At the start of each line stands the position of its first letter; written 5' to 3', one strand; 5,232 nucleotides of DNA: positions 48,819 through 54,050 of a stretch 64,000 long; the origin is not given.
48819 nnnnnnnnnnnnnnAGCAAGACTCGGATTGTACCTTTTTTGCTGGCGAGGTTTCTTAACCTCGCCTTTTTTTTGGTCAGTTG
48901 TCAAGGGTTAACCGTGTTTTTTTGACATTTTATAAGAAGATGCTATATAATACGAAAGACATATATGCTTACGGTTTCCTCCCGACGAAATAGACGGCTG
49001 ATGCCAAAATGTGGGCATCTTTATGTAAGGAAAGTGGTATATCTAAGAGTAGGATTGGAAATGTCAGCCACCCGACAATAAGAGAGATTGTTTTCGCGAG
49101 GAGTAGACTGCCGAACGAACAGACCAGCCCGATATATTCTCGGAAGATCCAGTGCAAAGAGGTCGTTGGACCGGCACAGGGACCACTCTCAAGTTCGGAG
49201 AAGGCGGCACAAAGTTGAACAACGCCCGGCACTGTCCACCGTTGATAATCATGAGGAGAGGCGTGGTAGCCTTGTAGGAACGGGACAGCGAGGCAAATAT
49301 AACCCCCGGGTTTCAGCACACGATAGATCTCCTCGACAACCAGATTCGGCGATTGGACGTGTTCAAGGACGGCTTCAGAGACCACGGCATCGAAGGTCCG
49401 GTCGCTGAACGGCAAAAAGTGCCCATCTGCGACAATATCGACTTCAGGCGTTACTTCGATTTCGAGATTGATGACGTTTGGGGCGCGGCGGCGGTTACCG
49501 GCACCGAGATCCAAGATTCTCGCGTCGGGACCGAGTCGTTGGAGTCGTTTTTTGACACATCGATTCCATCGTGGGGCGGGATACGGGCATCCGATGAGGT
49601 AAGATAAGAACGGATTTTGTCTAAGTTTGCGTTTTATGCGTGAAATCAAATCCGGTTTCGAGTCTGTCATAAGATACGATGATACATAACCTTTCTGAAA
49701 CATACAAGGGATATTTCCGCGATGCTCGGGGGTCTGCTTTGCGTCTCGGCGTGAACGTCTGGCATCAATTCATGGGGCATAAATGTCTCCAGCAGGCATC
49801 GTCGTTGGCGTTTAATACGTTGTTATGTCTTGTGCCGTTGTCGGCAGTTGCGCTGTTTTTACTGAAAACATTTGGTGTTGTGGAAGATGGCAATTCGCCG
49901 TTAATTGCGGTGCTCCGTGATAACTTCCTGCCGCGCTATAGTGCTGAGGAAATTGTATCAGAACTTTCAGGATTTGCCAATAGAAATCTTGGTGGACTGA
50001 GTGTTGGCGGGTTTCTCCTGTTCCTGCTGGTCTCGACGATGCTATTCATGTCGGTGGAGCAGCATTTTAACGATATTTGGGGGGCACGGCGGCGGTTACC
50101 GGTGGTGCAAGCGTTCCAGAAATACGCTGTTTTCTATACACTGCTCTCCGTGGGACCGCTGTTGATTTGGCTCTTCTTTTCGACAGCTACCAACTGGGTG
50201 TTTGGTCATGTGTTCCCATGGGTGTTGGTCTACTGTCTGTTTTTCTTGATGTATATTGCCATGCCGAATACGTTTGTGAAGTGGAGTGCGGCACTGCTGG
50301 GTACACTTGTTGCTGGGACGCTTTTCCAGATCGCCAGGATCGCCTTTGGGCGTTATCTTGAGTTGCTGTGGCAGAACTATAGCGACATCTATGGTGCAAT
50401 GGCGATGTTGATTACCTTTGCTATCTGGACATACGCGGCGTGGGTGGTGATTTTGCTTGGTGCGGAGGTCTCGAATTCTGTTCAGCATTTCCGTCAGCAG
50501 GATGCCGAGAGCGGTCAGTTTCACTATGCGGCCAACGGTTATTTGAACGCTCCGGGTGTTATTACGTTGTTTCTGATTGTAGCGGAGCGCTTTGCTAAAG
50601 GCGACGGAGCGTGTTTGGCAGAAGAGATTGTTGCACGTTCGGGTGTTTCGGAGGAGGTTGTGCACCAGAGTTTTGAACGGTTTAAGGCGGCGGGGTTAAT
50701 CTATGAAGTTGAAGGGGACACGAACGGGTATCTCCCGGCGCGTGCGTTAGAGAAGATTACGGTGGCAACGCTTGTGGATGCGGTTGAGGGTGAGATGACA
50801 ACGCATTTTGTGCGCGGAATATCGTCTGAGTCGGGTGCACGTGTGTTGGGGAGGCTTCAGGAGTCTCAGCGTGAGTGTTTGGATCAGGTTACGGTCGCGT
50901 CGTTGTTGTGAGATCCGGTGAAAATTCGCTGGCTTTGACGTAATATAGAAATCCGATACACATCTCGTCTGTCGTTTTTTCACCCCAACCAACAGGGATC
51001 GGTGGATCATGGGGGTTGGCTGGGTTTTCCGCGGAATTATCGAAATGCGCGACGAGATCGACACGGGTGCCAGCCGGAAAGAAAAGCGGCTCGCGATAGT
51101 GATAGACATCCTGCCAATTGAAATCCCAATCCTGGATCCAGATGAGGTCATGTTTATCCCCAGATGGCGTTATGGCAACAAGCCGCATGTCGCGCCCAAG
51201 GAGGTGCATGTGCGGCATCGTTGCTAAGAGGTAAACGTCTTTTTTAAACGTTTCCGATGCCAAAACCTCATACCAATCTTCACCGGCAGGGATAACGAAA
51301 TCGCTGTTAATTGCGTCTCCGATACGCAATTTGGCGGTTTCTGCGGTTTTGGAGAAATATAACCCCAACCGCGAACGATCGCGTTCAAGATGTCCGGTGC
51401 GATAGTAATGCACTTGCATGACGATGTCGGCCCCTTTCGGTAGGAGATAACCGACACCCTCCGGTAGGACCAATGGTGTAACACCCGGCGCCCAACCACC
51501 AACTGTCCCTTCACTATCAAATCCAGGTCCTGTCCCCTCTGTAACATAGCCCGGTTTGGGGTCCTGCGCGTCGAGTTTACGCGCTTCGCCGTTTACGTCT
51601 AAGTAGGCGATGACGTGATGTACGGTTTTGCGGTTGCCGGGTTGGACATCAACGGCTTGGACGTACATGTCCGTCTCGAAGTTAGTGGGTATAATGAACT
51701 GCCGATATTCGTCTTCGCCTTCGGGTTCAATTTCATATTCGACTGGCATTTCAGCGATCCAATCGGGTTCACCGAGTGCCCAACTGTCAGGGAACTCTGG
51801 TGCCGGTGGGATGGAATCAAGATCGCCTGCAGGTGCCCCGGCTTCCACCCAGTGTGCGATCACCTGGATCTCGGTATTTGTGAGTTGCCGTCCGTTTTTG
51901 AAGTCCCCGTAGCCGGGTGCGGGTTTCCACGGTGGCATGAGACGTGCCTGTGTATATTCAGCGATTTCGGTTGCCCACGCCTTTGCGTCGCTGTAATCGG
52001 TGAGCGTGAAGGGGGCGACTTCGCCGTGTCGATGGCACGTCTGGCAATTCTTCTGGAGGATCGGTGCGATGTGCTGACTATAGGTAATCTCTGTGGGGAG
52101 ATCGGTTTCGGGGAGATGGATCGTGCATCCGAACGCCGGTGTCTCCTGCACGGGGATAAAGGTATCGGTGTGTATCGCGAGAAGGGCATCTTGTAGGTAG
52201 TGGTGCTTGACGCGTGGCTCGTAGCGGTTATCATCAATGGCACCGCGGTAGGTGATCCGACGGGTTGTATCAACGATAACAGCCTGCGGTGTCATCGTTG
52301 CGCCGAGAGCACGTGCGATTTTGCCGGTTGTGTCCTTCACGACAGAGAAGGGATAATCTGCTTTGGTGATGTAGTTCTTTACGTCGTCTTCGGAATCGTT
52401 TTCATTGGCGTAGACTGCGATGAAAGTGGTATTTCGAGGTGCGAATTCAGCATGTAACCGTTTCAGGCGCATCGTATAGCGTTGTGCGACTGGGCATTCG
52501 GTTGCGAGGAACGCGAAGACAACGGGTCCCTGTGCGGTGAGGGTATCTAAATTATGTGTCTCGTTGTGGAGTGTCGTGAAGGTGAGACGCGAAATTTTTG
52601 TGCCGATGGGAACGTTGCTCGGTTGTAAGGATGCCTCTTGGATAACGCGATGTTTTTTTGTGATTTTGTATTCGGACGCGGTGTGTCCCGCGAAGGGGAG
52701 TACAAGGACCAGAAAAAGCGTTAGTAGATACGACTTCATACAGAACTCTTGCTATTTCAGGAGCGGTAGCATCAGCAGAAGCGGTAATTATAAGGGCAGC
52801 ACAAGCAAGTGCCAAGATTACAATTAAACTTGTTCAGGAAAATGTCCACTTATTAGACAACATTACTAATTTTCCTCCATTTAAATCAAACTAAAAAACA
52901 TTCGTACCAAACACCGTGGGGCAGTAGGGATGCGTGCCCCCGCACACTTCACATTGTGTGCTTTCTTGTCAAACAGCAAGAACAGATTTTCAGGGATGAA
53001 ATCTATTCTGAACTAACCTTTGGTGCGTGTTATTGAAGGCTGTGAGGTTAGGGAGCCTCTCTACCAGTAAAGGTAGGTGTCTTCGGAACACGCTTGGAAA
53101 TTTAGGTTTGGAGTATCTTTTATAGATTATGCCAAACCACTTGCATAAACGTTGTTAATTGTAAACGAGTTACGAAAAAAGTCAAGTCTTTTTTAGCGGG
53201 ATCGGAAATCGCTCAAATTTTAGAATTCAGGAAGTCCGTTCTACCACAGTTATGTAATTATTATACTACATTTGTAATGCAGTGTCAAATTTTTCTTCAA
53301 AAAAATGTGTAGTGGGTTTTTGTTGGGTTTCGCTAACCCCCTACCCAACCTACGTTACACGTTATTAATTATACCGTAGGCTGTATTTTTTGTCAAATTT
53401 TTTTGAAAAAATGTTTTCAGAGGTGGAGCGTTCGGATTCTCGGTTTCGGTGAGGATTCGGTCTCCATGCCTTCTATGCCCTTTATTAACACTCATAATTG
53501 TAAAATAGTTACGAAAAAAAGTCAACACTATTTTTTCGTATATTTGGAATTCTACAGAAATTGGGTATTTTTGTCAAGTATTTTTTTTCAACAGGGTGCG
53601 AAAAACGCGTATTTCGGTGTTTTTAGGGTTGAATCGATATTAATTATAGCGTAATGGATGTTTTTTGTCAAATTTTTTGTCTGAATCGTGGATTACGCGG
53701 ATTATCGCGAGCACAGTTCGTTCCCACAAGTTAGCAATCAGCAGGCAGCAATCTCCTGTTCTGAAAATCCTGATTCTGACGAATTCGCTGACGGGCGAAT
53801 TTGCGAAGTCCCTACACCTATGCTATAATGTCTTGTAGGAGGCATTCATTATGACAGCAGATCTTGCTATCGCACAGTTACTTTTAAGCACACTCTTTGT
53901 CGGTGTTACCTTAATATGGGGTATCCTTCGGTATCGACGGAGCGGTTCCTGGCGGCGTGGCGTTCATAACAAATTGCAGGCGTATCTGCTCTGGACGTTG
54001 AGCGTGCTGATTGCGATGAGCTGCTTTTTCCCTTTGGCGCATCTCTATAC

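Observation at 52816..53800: Promoter island: six tandem, co-oriented, near-consensus sigma70 promoters in a 1.1-kb AT-rich gene desert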

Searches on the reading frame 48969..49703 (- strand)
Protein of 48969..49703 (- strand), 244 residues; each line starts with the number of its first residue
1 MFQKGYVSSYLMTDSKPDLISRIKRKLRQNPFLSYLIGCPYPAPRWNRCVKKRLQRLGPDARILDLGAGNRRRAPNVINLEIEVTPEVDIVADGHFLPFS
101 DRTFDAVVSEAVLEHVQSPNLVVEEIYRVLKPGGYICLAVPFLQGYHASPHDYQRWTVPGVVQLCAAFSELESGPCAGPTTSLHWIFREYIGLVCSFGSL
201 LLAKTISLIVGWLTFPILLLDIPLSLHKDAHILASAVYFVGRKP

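Call 11: search_protein_families(library=pfam, proteins=[window:48969-49703:-])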
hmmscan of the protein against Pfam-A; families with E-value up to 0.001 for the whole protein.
window:48969-49703:- (244 aa): 6 families
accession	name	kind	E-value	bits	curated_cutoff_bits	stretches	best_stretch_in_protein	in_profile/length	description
PF08241.18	Methyltransf_11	-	6.5e-15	56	21.2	1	90-137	47-94/95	Methyltransferase domain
PF13489.12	Methyltransf_23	-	5.3e-12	46.2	27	1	50-169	13-146/164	Methyltransferase domain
PF13649.12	Methyltransf_25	-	3.6e-09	37.6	27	1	90-134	51-97/97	Methyltransferase domain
PF13847.12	Methyltransf_31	-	2.9e-08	33.9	27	1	95-139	64-110/145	Methyltransferase domain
PF08242.18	Methyltransf_12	-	2.4e-07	31.8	30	1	95-136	64-98/98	Methyltransferase domain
PF01209.24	Ubie_methyltran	-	4.7e-05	23.3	20.1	1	90-137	103-150/233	ubiE/COQ5 methyltransferase family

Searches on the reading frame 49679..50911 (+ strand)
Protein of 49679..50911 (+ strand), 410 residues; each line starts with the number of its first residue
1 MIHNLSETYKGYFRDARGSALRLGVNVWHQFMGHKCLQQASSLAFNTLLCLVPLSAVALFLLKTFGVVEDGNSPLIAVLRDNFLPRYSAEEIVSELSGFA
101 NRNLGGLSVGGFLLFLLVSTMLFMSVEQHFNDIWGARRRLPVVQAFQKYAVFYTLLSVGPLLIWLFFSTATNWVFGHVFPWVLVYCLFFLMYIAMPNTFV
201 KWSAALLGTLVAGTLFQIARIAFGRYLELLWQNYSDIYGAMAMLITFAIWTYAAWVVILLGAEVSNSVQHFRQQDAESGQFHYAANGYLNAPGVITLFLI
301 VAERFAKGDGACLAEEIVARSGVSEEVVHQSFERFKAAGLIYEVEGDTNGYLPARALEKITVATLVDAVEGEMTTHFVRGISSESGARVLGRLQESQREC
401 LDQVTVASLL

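Call 11: search_protein_families(library=pfam, proteins=[window:49679-50911:+])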
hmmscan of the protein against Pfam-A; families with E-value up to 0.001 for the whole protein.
window:49679-50911:+ (410 aa): 2 families
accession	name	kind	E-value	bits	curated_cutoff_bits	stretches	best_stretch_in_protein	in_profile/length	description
PF03631.20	Virul_fac_BrkB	-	5.3e-35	121.8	33.7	1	34-270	3-257/259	Virulence factor BrkB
PF02082.26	Rrf2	-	1.1e-10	42.2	30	1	308-409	20-129/132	Iron-dependent Transcriptional regulator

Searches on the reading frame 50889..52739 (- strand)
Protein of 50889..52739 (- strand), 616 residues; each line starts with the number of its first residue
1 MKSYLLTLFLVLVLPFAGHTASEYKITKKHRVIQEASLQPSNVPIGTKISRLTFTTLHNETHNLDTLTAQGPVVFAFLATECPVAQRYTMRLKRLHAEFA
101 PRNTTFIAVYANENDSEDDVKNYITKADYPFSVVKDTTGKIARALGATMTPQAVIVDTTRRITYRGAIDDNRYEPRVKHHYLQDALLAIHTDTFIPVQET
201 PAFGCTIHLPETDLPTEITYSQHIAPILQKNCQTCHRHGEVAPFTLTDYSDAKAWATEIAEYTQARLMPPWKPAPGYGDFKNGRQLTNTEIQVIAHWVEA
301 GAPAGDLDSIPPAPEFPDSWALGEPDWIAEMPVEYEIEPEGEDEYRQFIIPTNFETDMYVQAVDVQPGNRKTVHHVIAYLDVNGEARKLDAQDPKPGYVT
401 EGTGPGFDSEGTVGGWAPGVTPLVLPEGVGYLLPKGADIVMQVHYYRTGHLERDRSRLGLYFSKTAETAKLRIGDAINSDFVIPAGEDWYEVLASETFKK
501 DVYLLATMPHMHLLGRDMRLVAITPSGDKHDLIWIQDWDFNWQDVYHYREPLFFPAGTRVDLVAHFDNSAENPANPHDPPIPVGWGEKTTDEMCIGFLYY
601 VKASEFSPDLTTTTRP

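Call 11: search_protein_families(library=pfam, proteins=[window:50889-52739:-])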
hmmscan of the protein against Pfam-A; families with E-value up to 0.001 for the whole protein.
window:50889-52739:- (616 aa): 6 families
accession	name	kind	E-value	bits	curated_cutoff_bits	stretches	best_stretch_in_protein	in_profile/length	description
PF00578.27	AhpC-TSA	-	6e-16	58.9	26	1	45-164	1-123/124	AhpC/TSA family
PF08534.16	Redoxin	-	1.8e-13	50.9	26.6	1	46-171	3-137/148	Redoxin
PF03712.20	Cu2_monoox_C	-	9.7e-06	25.6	23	1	499-605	42-140/157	Copper type II ascorbate-dependent monooxygenase, C-terminal domain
PF13905.12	Thioredoxin_8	-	2e-05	25.3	27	1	73-161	4-93/94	Thioredoxin-like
PF01082.25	Cu2_monooxygen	-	0.00013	22.6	30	1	365-447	40-125/130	Copper type II ascorbate-dependent monooxygenase, N-terminal domain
PF13442.11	Cytochrome_CBB3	-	0.00095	19.9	27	0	226-273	8-53/68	Cytochrome C oxidase, cbb3-type, subunit III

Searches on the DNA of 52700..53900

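Call 8: search_rna_families(source=window, start=52700, end=53900, threshold=evalue, max_evalue=10, show_alignments=3)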
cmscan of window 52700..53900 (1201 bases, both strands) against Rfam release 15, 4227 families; matches with E-value up to 10: 4.
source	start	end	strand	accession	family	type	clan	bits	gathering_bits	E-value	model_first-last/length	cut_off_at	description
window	53374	53449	-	RF01586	snoR09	Gene; snRNA; snoRNA; CD-box;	-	21.7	50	3.1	1-84/84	no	small nucleolar RNA snoR09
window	53133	53209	+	RF01929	bxd_1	Gene; lncRNA;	-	20.9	75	0.055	1-86/86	no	Bithoraxoid conserved region 1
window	52959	53004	-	RF00462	IRES_APC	Cis-reg; IRES;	-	18.8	50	1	1-53/53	no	APC internal ribosome entry site (IRES)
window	53491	53578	+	RF02527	SSRC38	Gene; sRNA;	-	16.6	80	4.2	43-142/166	no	Streptococcus sRNA SSRC38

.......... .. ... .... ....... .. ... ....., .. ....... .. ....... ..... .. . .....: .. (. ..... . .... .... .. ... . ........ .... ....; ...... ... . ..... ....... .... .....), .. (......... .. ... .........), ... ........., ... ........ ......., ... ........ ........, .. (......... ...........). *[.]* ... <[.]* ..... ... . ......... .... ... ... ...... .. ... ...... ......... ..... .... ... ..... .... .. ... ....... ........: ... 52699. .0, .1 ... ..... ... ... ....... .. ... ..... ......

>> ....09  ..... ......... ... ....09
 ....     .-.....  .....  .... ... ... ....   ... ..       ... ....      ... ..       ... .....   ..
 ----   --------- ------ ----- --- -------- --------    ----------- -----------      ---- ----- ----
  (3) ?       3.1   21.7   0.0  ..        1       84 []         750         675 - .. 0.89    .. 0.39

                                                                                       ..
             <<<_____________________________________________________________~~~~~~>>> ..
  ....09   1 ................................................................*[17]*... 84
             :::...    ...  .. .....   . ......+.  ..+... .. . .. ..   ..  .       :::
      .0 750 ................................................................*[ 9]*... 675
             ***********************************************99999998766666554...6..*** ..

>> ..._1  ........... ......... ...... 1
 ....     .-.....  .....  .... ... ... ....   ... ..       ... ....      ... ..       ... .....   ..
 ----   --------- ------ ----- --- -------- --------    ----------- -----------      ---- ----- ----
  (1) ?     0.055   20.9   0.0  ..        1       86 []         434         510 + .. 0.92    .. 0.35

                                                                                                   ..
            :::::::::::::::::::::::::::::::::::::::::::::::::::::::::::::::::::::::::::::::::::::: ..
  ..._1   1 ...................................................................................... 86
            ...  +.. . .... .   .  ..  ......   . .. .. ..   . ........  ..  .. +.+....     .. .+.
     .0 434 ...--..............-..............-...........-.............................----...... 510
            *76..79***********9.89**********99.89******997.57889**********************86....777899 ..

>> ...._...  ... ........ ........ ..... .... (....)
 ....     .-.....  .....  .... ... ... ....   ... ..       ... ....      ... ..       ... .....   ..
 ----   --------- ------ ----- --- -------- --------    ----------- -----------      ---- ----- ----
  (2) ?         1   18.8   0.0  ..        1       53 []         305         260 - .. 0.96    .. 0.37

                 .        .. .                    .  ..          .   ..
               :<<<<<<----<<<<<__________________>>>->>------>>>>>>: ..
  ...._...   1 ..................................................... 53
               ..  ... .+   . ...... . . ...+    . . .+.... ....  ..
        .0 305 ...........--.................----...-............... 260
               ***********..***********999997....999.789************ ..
